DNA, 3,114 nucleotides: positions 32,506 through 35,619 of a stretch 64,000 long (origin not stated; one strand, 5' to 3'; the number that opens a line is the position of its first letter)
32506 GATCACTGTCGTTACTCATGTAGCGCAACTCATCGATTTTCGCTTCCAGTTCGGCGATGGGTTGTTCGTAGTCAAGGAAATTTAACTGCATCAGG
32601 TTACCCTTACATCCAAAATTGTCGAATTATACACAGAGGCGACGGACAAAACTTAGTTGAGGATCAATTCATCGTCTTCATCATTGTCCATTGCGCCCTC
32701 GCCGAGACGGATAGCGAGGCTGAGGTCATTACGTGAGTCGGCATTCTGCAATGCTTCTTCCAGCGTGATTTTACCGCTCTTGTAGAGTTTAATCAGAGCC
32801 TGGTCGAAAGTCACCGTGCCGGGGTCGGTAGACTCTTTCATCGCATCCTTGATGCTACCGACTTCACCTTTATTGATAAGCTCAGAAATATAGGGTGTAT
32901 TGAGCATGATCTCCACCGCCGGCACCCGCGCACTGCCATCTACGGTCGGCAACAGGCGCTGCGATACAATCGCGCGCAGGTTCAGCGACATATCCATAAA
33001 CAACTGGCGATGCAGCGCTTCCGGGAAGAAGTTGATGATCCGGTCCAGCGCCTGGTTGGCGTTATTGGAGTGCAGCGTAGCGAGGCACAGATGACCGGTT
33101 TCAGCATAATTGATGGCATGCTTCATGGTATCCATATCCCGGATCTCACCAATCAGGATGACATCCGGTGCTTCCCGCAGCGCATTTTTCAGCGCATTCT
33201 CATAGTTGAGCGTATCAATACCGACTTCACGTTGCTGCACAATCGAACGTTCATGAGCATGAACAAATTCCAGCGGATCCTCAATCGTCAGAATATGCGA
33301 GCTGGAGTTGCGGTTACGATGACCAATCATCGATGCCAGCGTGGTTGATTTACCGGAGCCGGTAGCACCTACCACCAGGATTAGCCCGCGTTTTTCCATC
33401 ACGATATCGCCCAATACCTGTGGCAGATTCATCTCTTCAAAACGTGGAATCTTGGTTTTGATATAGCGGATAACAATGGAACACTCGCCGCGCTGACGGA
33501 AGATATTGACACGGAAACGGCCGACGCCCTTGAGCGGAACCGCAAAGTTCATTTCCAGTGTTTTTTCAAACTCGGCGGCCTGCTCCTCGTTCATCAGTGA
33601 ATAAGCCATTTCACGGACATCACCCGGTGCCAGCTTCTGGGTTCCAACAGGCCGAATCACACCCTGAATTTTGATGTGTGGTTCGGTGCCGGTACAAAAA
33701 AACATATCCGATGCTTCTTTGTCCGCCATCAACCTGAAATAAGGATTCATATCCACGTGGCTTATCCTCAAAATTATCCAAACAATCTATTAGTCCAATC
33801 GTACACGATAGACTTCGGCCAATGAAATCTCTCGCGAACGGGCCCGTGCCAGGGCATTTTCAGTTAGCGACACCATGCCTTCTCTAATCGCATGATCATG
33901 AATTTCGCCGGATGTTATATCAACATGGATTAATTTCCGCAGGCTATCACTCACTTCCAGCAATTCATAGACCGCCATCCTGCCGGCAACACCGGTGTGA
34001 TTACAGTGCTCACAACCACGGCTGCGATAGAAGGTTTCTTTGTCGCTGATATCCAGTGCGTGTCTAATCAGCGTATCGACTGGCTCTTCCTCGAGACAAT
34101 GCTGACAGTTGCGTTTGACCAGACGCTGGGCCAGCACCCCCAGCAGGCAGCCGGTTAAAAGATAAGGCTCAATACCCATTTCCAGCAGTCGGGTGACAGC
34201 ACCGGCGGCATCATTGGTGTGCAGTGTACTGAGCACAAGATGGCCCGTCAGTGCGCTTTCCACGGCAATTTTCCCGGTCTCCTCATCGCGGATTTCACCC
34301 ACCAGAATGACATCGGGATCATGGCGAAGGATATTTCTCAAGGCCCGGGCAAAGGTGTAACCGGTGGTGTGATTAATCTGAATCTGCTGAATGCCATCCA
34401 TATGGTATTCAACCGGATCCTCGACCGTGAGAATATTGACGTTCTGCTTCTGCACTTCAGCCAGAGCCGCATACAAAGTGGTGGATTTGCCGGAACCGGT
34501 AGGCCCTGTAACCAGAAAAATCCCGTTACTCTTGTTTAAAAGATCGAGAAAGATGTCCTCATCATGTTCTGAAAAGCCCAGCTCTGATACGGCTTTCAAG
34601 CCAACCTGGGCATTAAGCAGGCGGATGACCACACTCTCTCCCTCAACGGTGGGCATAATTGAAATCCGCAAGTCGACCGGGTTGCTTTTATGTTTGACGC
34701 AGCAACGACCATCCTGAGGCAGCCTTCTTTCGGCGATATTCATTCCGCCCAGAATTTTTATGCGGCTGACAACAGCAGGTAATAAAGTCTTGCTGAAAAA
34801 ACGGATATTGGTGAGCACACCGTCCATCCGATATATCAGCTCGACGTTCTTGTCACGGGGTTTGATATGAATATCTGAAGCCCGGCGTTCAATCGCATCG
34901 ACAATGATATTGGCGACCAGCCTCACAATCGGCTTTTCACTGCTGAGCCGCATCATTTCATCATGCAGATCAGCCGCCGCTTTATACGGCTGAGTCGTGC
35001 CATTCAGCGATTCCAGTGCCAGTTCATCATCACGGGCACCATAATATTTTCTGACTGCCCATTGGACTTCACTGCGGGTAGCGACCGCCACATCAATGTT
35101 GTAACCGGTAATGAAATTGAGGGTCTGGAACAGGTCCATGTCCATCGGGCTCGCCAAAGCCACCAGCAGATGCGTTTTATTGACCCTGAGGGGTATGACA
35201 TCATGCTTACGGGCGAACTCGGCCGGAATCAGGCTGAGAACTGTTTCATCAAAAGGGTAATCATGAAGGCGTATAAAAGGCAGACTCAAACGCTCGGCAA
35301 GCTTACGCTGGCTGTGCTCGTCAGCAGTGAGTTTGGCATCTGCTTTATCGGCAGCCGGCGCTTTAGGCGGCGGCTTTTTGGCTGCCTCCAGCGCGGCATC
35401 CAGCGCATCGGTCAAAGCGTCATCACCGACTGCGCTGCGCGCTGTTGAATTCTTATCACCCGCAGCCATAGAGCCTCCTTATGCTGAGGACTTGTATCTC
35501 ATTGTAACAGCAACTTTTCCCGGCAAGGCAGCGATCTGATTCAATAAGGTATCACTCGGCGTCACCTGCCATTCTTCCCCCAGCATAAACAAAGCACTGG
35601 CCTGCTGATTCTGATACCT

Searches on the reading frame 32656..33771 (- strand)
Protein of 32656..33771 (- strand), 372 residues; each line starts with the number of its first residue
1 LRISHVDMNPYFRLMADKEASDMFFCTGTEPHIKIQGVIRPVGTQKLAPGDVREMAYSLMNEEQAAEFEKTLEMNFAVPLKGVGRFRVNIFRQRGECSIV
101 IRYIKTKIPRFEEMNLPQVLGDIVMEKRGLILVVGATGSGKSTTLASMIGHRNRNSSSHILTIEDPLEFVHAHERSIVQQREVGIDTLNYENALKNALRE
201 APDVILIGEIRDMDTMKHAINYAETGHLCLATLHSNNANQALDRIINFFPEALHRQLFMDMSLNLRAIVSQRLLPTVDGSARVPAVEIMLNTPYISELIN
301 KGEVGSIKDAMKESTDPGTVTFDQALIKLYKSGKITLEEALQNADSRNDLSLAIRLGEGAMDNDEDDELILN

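Call 97: search_protein_families(library=pfam, proteins=[window:32656-33771:-], max_evalue=0.0001)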
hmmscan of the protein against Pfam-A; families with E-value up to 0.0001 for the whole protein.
window:32656-33771:- (372 aa): 1 family
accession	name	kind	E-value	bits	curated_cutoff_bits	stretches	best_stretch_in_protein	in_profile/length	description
PF00437.27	T2SSE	-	7e-41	140.5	24.9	1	35-283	42-287/370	Type II/IV secretion system protein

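Call 98: search_protein_families(library=ncbifam, proteins=[window:32656-33771:-], max_evalue=1e-20)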
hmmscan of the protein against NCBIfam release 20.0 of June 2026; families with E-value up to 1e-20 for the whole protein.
window:32656-33771:- (372 aa): 8 families
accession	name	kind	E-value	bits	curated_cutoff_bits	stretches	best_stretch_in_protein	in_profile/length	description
TIGR01420.1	pilT_fam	subfamily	2e-134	448.2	319.1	1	9-349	3-343/343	PilT/PilU family type 4a pilus ATPase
TIGR02525.1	plasmid_TraJ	equivalog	1e-43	149.7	368.3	1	92-288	113-312/372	plasmid transfer ATPase TraJ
NF041000.1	ATPase_ComGA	equivalog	1.8e-38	132.1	300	1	94-275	91-266/267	competence type IV pilus ATPase ComGA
TIGR02524.1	dot_icm_DotB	equivalog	1.5e-34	119.8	463.3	1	96-312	102-322/358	Dot/Icm type IV secretion system ATPase DotB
TIGR02533.1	type_II_gspE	equivalog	1.1e-32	113.4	630.25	1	118-282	233-387/486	type II secretion system ATPase GspE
TIGR02538.1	type_IV_pilB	equivalog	7.9e-32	110.6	675.65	1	122-248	310-432/564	type IV-A pilus assembly ATPase PilB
NF007755.0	PRK10436.1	equivalog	1.3e-30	106.5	617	1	18-275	99-356/465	type II secretion system protein GspE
NF053534.1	T4PilAsmATPsTfpB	equivalog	4.6e-28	98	850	1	122-274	330-472/584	type IV pilus assembly ATPase TfpB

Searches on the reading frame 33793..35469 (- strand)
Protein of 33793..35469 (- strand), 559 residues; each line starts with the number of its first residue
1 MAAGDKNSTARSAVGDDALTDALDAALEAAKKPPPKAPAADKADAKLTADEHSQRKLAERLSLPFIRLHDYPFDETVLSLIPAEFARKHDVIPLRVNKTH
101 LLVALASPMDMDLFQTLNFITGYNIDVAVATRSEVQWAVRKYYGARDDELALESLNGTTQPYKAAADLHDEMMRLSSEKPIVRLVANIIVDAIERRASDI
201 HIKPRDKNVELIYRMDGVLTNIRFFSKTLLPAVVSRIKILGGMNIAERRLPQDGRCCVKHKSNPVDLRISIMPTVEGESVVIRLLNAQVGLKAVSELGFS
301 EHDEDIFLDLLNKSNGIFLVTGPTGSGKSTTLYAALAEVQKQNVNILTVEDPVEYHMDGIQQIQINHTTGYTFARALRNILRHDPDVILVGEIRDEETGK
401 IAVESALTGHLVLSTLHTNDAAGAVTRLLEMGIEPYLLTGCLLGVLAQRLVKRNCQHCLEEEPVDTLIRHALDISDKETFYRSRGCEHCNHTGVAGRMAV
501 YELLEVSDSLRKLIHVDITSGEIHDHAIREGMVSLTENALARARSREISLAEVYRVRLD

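Call 97: search_protein_families(library=pfam, proteins=[window:33793-35469:-], max_evalue=0.0001)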
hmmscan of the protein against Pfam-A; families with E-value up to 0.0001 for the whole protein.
window:33793-35469:- (559 aa): 3 families
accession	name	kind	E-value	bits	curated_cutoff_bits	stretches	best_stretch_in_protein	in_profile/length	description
PF00437.27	T2SSE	-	4.2e-125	417.7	24.9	1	177-555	4-370/370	Type II/IV secretion system protein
PF05157.20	MshEN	-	1.3e-22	80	23.1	1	61-147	1-88/90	MshEN domain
PF25199.1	nSTAND_NTPase5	-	3.9e-05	24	34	1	312-360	38-87/145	Novel STAND NTPase 5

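Call 98: search_protein_families(library=ncbifam, proteins=[window:33793-35469:-], max_evalue=1e-20)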
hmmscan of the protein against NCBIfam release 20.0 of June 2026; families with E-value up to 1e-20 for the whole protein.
window:33793-35469:- (559 aa): 8 families
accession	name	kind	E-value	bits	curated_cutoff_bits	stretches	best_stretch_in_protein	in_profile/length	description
TIGR02533.1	type_II_gspE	equivalog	4.4e-162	540.1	630.25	1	80-556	3-485/486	type II secretion system ATPase GspE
TIGR02538.1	type_IV_pilB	equivalog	4.8e-148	494.2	675.65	1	50-557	43-562/564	type IV-A pilus assembly ATPase PilB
NF053534.1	T4PilAsmATPsTfpB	equivalog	8.4e-133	443.8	850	1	44-556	60-581/584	type IV pilus assembly ATPase TfpB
NF007755.0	PRK10436.1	equivalog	2.2e-124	415.7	617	1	85-556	13-458/465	type II secretion system protein GspE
NF041000.1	ATPase_ComGA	equivalog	3.5e-82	275.4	300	1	187-452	2-266/267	competence type IV pilus ATPase ComGA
TIGR01420.1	pilT_fam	subfamily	2.2e-50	171.8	319.1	1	186-455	3-272/343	PilT/PilU family type 4a pilus ATPase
TIGR02525.1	plasmid_TraJ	equivalog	4.7e-26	91.6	368.3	1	281-431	121-272/372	plasmid transfer ATPase TraJ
TIGR02524.1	dot_icm_DotB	equivalog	5e-23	81.9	463.3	1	307-429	126-257/358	Dot/Icm type IV secretion system ATPase DotB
